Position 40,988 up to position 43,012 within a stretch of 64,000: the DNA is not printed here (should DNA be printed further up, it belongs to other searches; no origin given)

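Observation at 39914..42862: cNMP-binding TrxR-like flavoprotein lacking the CxxC redox pair, flanked by a UBP-type zinc-finger protein and a bestrophin-family channel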

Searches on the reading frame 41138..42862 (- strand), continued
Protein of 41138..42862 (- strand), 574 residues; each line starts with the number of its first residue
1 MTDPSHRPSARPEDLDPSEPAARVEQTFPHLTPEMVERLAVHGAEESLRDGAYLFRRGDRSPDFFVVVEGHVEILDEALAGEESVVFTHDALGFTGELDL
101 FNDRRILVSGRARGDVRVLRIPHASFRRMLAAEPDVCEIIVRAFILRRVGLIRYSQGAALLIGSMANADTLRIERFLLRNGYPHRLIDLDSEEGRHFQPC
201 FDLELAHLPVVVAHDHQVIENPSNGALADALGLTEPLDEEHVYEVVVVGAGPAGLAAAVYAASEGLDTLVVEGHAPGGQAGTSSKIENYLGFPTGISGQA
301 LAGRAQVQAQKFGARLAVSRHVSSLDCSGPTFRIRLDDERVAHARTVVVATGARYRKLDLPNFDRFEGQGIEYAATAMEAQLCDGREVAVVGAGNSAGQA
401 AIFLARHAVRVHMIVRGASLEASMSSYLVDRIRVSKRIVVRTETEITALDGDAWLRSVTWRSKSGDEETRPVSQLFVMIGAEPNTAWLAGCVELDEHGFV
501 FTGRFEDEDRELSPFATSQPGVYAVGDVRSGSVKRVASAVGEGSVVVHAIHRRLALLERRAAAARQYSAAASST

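Call 12: find_related_loci(query=A1, collection=genome_contigs, flank=6000)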
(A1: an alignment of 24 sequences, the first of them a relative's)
Query A1 (574 aa) in genome_contigs; peptide patterns used: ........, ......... (x = any residue, [..] = any of these).
600 stretches matched a pattern (row limit reached: there are more); 596 encode a relative of the query (tblastn E <= 1e-3); the best 80 are kept; 80 distinct loci.
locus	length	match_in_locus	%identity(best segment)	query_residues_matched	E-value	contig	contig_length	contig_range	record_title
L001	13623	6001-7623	65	16-554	0e+0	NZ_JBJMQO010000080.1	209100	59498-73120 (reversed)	MAG: Archangium sp. isolate H3_16_all_fractions_metab_conc_11_70_0 k255_4120355, whole genome shotgun sequence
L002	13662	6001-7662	61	1-555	0e+0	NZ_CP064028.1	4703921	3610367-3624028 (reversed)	Dyella halodurans strain DHOG02 chromosome, complete genome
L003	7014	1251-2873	61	15-554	0e+0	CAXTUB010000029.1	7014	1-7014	MAG TPA_asm: uncultured Steroidobacteraceae bacterium isolate public_SRR14721964_metawrap_bin.2 genome assembly, contig:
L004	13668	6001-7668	61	1-554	0e+0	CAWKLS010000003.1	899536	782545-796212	MAG: uncultured Alphaproteobacteria bacterium isolate MFD04580.bin.1.28 genome assembly, contig: contig_3724, whole geno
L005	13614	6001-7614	61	12-554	0e+0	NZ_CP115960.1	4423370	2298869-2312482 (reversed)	Sphingomonas sp. 7/4-4 chromosome, complete genome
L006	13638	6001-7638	61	8-551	0e+0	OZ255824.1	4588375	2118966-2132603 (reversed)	MAG: Acetobacteraceae bacterium isolate 365aa146-a9c1-4043-8e7c-8618996d1a2b genome assembly, chromosome: 1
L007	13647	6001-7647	62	8-554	0e+0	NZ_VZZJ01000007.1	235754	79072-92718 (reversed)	Methylobacterium planeticum strain YIM 132548 Scaffold7, whole genome shotgun sequence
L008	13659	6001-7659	60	1-554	0e+0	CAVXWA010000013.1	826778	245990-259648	MAG: uncultured Gammaproteobacteria bacterium isolate MFD06714.bin.2.121 genome assembly, contig: contig_38402, whole ge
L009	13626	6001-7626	58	16-556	0e+0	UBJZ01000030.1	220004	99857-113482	Rhizobiales bacterium isolate AFS001363 genome assembly, contig: contig_30, whole genome shotgun sequence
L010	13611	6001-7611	60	13-554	0e+0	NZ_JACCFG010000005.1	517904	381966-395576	Sphingomonas sp. R-74633 NODE_5_length_517904_cov_19.582713, whole genome shotgun sequence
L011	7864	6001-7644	60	10-555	0e+0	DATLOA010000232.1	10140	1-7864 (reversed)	MAG TPA_asm: Burkholderiaceae bacterium isolate SMAG_U13814 k141_4023301, whole genome shotgun sequence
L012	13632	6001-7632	59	13-555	0e+0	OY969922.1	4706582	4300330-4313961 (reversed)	MAG: uncultured Alphaproteobacteria bacterium isolate MFD03250.bin.2.45 genome assembly, chromosome: 1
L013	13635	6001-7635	59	10-559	0e+0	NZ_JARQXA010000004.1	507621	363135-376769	Sphingomonas sp. HITSZ_GF NODE_4_length_507621_cov_198.948202, whole genome shotgun sequence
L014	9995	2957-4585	60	14-554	0e+0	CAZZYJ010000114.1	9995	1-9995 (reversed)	MAG: uncultured Steroidobacteraceae bacterium isolate Brown_X.bin.4 genome assembly, contig: NODE_1212_length_9995_cov_5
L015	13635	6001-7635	62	12-554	0e+0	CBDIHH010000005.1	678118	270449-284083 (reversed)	MAG: Caulobacteraceae bacterium isolate 78daf9a8-a3a1-4e7f-803e-de498bfe5e29 genome assembly, contig: contig_5, whole ge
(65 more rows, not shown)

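Call 22: predict_structure(alignment_id=A1)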
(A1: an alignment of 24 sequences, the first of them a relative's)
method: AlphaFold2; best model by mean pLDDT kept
length: 574 residues; sequences in the alignment: 24
mean_pLDDT: 74.0   pTM: 0.64
mean pLDDT of the five models: 74.0, 71.6, 70.3, 64.4, 62.1
residues with pLDDT >= 90: 115; 70-90: 280; 50-70: 86; < 50: 93
segments of 3 or more residues with pLDDT < 50: 1-27, 97-104, 145-156, 275-300, 528-539
pLDDT, mean of each block of 10 residues (from residue 1): 35 41 47 87 94 84 85 73 75 64 60 93 77 65 49 49 81 73 75 77 83 83 83 78 89 75 86 53 36 40 59 75 90 91 92 63 76 60 77 80 87 91 84 95 94 88 96 79 74 81 60 78 68 37 77 87 86 76
secondary structure, 60 per line:
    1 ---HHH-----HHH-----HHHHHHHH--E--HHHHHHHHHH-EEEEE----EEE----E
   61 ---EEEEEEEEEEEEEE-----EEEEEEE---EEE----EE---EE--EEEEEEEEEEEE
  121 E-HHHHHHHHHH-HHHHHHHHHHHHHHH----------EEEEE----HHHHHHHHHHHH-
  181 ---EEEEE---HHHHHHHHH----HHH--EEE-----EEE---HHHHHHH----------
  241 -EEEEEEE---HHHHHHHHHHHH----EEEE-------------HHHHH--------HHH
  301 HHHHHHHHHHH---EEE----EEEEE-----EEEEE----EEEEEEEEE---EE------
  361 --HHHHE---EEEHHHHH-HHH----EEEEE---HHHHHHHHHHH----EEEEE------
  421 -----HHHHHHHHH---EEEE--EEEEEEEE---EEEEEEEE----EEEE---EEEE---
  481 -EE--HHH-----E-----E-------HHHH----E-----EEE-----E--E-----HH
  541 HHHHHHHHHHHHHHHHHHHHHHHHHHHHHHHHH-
elements in order: H20-27 H33-42 E44-48 E53-55 E64-77 E83-89 E93-95 E109-121 H123-132 H134-148 E159-163 H168-179 E184-188 H192-200 E210-212 E218-220 H224-230 E242-248 H252-263 E268-271 H285-289 H298-311 E315-317 E322-326 E332-336 E341-349 H363-366 E371-373 H374-378 E387-391 H395-405 E410-414 H426-434 E438-441 E444-451 E455-462 E467-470 E474-477 H508-511 E522-524 H539-573

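Call 27: search_dna_similar(query=window:41138-42862:-, collection=plasmids, mode=protein, max_evalue=1e-50, max_rows=40)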
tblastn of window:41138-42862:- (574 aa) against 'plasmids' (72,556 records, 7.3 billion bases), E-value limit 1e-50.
Records with a match: 133; places in all: 167; records where one place covers at least 80% of the query: 121.
Best place of each record, by identity: <60% 133.
By first word of the organism name: Rhizobium 32; Ralstonia 15; Agrobacterium 12; Rhodococcus 10; Paraburkholderia 10; Caballeronia 9; Cupriavidus 5; Streptomyces 5; Deinococcus 5; Methylobacterium 4; and 17 more.
By predicted mobility (MOB-suite, as given by PLSDB): non-mobilizable 88; mobilizable 30; conjugative 15.
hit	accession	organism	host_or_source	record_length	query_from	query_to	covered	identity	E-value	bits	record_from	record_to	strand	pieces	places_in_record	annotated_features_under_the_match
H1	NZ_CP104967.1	Phyllobacterium sp. A18/5-2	Vicia costata,cell culture,root nodule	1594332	7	551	95%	54.3%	4e-145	470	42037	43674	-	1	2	none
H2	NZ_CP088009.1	Rhizobium sp. T136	Melilotus albus,Cell culture,root nodule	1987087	16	551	93%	54.7%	2e-142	462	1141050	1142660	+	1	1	none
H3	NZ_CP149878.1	Rhizobium sp. T1473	Medicago sativa,Cell Culture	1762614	16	551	93%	54.5%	3e-142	462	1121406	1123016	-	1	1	none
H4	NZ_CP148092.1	Rhizobium sp. T1470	Medicago sativa,cell culture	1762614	16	551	93%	54.5%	3e-142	462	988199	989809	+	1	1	none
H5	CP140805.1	Rhizobium johnstonii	Trifolium pratense,whole organism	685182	5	551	95%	52.7%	4e-139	453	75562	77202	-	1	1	FAD-dependent oxidoreductase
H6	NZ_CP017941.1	Phyllobacterium zundukense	Oxytropis triphylla,cell culture,root ...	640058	26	551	92%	53.7%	3e-135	442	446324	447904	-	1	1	FAD-dependent oxidoreductase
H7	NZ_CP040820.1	Paroceanicella profunda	Cell culture,Deep seawater from Mariana ...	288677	18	535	90%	53.3%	3e-131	430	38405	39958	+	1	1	FAD-dependent oxidoreductase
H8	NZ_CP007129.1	Gemmatirosa kalamazoonensis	-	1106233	6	535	92%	47.2%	3e-110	369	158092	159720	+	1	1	record has no annotation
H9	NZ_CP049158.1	Caballeronia sp. SBC1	whole organism,soil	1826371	9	551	95%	45.6%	3e-104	352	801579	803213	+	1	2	none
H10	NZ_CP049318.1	Caballeronia sp. SBC2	whole organism,soil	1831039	9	551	95%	45.6%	3e-104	352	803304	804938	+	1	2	none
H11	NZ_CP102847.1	Microvirga terrae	soil,soil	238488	17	551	93%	45.8%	2e-96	329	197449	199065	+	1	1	FAD-dependent oxidoreductase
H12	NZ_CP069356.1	Microvirga sp. VF16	Vachellia farnesiana,Cell culture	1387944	17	551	93%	45.6%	5e-98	334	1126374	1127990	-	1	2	none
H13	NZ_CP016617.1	Microvirga ossetica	Vicia alpestris,cell culture,nodules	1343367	6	551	95%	44.0%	4e-100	340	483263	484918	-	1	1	none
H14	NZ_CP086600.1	Nocardia farcinica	Homo sapiens,whole organism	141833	28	551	91%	45.7%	4e-94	323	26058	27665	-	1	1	FAD-dependent oxidoreductase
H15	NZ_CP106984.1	Rhodococcus aetherivorans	cell culture,soil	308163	28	551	91%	45.7%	2e-91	315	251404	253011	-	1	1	FAD-dependent oxidoreductase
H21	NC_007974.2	Cupriavidus metallidurans CH34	-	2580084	22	535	90%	46.2%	2e-100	341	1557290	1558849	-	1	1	none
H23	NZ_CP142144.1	Rhodococcus sp. PD04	mixed culture,Industrial wastewater ...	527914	28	551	91%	45.3%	3e-93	320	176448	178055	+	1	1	cyclic nucleotide-binding domain-containing thioredoxin-disulfide ...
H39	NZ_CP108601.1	Streptomyces sp. NBC_01176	-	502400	6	551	95%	41.3%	3e-66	241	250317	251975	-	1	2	FAD-dependent oxidoreductase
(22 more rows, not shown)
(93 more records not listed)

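Call 28: get_annotated_region(hit=H21, flank=4000)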
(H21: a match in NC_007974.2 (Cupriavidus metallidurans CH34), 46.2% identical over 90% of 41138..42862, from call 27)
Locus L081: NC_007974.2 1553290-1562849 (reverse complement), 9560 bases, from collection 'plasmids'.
description: Cupriavidus metallidurans CH34 megaplasmid, complete sequence
organism: Cupriavidus metallidurans CH34 (NCBI taxid 266264)
taxonomy: Bacteria; Pseudomonadota; Betaproteobacteria; Burkholderiales; Burkholderiaceae; Cupriavidus; Cupriavidus metallidurans; Cupriavidus metallidurans CH34
host: -; source: -; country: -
typing (MOB-suite, as given by PLSDB): mobilizable; replicon rep_cluster_104,rep_cluster_1581,rep_cluster_80; relaxase MOBP,MOBP
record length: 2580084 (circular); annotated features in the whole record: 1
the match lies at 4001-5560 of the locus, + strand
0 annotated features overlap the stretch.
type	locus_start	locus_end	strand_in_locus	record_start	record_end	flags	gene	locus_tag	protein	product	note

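Call 29: get_annotated_region(hit=H23, flank=4000)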
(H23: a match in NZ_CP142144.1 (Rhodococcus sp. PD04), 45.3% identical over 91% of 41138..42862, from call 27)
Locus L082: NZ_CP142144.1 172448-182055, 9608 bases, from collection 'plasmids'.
description: Rhodococcus sp. PD04 plasmid unnamed1, complete sequence
organism: Rhodococcus sp. PD04 (NCBI taxid 3109594)
taxonomy: Bacteria; Actinomycetota; Actinomycetes; Mycobacteriales; Nocardiaceae; Rhodococcus; Rhodococcus sp. PD04
host: -; source: mixed culture,Industrial wastewater from a coking plant; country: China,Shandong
typing (MOB-suite, as given by PLSDB): non-mobilizable
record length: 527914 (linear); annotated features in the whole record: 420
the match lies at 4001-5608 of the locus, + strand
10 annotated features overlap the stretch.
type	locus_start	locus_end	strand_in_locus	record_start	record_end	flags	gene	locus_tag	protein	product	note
CDS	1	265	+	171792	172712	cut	-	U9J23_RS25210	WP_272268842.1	J domain-containing protein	-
CDS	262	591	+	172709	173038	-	-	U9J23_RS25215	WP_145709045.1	chaperone modulator CbpM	-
CDS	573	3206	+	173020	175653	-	clpB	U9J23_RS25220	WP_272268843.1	ATP-dependent chaperone ClpB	GO:0006457 - protein folding [Evidence IEA]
CDS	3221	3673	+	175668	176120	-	trxA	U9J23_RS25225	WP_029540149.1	thioredoxin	-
CDS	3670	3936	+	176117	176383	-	-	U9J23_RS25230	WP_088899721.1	UBP-type zinc finger domain-containing protein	-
CDS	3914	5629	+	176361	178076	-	-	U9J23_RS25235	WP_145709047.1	cyclic nucleotide-binding domain-containing thioredoxin-disulfide reductase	-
CDS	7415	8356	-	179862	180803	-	-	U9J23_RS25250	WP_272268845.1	ATP-binding cassette domain-containing protein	-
CDS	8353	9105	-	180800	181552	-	cbiQ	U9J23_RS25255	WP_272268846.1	cobalt ECF transporter T component CbiQ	GO:0006824 - cobalt ion transport [Evidence IEA]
CDS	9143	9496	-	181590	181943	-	-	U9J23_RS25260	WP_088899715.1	energy-coupling factor ABC transporter substrate-binding protein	GO:0009236 - cobalamin biosynthetic process [Evidence IEA]; GO:0006824 - cobalt ion transport [Evidence IEA]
CDS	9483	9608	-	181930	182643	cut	-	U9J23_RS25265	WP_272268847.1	energy-coupling factor ABC transporter permease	GO:0000041 - transition metal ion transport [Evidence IEA]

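Call 31: fold_search(model_id=the predicted structure, library=pdb)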
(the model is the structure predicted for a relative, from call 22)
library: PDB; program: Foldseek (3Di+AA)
matches with E <= 10: 2000; with E <= 0.001: 1485
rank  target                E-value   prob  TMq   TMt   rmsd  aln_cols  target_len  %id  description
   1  1hyu                  4.0e-27  1.00  0.40  0.44  11.6       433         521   25  CRYSTAL STRUCTURE OF INTACT AHPF (released 2001-02-14)
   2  4o5q                  5.4e-27  1.00  0.39  0.43  18.7       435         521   25  Crystal Structure of the Alkylhydroperoxide Reductase AhpF from Escherichia coli (released 2014-11-05)
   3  4xvg                  3.5e-26  1.00  0.38  0.41  14.8       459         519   23  Crystal structure of Alkylhydroperoxide Reductase Subunit AhpF from Escherichia coli (released 2016-02-24)
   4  9xub_A                4.7e-26  1.00  0.38  0.63   6.7       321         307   32  Crystal Structure of Thioredoxin reductase from Mycobacterium tuberculosis. (released 2026-02-04)
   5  8cci                  5.6e-26  1.00  0.39  0.65   6.2       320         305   33  Crystal structure of Mycobacterium smegmatis thioredoxin reductase (released 2023-07-26)
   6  7jyp                  8.3e-26  1.00  0.39  0.66   6.1       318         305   30  Structure of thioredoxin reductase from the thermophilic eubacterium Thermosipho africanus TCF52B (released 2021-10-06)
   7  7p9e_B                1.4e-25  1.00  0.39  0.64   6.3       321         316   34  Chlamydomonas reinhardtii NADPH Dependent Thioredoxin Reductase 1 domain CS mutant (released 2022-01-19)
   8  9vv4_B                2.3e-25  1.00  0.39  0.63   6.1       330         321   32  Research on the Structure and Function of Thioredoxin Reductase NTRC (released 2026-01-28)
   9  6bpy_A                2.9e-25  1.00  0.39  0.62   6.2       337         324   28  Aspergillus fumigatus Thioredoxin Reductase (released 2019-01-09)
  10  5m5j_B                2.9e-25  1.00  0.33  0.56   8.2       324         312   30  Thioredoxin reductase from Giardia duodenalis (released 2017-05-17)
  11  4gcm_A                3.7e-25  1.00  0.39  0.66   6.2       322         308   29  Crystal structure of a thioredoxine reductase (trxB) from Staphylococcus aureus subsp. aureus Mu50 at 1.80 A resolutio (released 2012-08-29)
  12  7aaw_B                4.4e-25  1.00  0.39  0.65   6.3       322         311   30  Thioredoxin Reductase from Bacillus cereus (released 2021-09-15)
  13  5uth                  4.6e-25  1.00  0.38  0.64   6.5       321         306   33  Crystal structure of thioredoxin reductase from Mycobacterium smegmatis in complex with FAD (released 2017-03-08)
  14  5vt3_B                4.9e-25  1.00  0.48  0.82   3.6       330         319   28  High resolution structure of thioredoxin-disulfide reductase from Vibrio vulnificus CMCP6 in complex with NADP and FAD (released 2017-05-31)
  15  9vv4_A                4.9e-25  1.00  0.40  0.64   6.2       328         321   33  Research on the Structure and Function of Thioredoxin Reductase NTRC (released 2026-01-28)
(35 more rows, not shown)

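Call 33: get_annotated_region(hit=H14, flank=5000)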
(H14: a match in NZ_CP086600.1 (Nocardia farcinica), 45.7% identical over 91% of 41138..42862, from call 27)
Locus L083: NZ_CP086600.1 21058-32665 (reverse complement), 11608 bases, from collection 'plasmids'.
description: Nocardia farcinica strain SZ 1509 plasmid unnamed1, complete sequence
organism: Nocardia farcinica (NCBI taxid 37329)
taxonomy: Bacteria; Actinomycetota; Actinomycetes; Mycobacteriales; Nocardiaceae; Nocardia; Nocardia farcinica
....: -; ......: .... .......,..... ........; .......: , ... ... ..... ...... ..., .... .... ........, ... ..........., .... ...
typing (MOB-suite, as given by PLSDB): mobilizable; relaxase MOBP
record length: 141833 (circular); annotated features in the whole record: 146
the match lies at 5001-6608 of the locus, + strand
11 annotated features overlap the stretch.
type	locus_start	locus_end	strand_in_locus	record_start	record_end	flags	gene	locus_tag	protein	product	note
CDS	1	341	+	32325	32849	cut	-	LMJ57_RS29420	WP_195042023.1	nucleotide exchange factor GrpE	GO:0006457 - protein folding [Evidence IEA]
CDS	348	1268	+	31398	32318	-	-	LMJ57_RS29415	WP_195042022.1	J domain-containing protein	-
CDS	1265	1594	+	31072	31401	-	-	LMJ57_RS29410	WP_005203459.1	chaperone modulator CbpM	-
CDS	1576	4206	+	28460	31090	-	clpB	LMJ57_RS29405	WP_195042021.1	ATP-dependent chaperone ClpB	GO:0006457 - protein folding [Evidence IEA]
CDS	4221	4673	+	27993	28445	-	trxA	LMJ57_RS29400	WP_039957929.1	thioredoxin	-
CDS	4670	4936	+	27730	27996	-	-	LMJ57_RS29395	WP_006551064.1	UBP-type zinc finger domain-containing protein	-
CDS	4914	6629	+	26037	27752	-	-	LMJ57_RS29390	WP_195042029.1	FAD-dependent oxidoreductase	-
CDS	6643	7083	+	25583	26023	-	-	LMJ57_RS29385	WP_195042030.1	DUF1931 family protein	-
CDS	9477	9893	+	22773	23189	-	-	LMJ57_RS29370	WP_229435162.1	hypothetical protein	-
CDS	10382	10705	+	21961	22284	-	-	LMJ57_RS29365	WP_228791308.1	hypothetical protein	-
CDS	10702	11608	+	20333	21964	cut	-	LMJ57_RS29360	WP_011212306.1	hypothetical protein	-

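Call 34: get_annotated_region(hit=H39, flank=5000)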
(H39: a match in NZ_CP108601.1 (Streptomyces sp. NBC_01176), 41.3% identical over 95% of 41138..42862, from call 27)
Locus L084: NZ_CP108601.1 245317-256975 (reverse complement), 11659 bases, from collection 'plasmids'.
description: Streptomyces sp. NBC_01176 plasmid unnamed1, complete sequence
organism: Streptomyces sp. NBC_01176 (NCBI taxid 2903760)
taxonomy: Bacteria; Actinomycetota; Actinomycetes; Kitasatosporales; Streptomycetaceae; Streptomyces; Streptomyces sp. NBC 01176
host: -; source: -; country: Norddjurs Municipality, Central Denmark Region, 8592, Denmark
typing (MOB-suite, as given by PLSDB): mobilizable; relaxase MOBP
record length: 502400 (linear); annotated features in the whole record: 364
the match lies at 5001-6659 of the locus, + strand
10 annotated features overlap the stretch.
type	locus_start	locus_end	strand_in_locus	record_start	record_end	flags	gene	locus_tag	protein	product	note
CDS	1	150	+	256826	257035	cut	-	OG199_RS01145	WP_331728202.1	hypothetical protein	-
CDS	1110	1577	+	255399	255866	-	-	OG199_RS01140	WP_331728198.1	SsgA family sporulation/cell division regulator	-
CDS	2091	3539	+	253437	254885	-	-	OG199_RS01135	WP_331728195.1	LuxR C-terminal-related transcriptional regulator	GO:0006355 - regulation of DNA-templated transcription [Evidence IEA]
CDS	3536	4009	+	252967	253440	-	-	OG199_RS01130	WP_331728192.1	helix-turn-helix transcriptional regulator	GO:0006355 - regulation of DNA-templated transcription [Evidence IEA]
CDS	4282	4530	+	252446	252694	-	-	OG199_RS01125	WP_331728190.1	hypothetical protein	-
CDS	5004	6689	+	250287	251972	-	-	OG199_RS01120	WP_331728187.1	FAD-dependent oxidoreductase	-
CDS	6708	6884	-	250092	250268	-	-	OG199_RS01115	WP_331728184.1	hypothetical protein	-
CDS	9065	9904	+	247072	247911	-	-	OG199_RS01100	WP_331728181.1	alpha/beta hydrolase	-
CDS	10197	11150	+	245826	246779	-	-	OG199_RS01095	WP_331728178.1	helix-turn-helix domain-containing protein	GO:0006355 - regulation of DNA-templated transcription [Evidence IEA]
CDS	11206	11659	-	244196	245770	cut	-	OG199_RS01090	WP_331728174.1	ABC transporter substrate-binding protein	-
